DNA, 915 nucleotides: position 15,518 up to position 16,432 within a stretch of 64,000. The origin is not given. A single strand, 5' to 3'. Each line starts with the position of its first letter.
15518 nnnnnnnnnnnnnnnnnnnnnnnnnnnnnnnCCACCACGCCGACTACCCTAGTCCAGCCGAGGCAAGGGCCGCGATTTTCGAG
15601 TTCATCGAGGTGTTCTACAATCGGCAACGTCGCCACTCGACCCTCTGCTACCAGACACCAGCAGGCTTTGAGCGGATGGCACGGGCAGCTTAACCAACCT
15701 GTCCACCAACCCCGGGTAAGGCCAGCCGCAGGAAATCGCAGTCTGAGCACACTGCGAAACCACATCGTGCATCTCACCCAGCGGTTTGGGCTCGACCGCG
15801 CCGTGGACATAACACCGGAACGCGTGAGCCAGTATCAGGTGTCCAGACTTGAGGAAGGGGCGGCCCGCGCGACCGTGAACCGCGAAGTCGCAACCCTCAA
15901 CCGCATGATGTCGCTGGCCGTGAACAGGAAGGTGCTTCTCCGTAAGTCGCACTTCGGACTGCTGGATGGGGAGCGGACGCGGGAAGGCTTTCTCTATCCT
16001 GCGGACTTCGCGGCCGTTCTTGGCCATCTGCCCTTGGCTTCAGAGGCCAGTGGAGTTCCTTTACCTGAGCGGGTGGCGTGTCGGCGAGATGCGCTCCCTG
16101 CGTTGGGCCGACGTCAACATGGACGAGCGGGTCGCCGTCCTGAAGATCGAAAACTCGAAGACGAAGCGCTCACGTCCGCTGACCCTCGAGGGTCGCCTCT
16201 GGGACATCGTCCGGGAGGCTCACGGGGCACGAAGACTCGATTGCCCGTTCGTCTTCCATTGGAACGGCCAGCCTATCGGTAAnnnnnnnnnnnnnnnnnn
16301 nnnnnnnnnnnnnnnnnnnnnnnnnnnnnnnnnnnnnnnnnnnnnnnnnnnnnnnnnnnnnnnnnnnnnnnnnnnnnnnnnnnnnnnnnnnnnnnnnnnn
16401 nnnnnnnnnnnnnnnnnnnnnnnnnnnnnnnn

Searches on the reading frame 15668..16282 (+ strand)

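Call 45: search_protein_families(library=pfam, max_evalue=0.01, proteins=[window:15668-16282:+])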
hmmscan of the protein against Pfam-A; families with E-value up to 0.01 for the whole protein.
window:15668-16282:+ (204 aa): 1 family
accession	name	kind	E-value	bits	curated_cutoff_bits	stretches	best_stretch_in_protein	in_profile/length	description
PF24624.1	Int_N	-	0.00022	22.3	27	1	29-81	26-78/100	Phage integrase, N-terminal domain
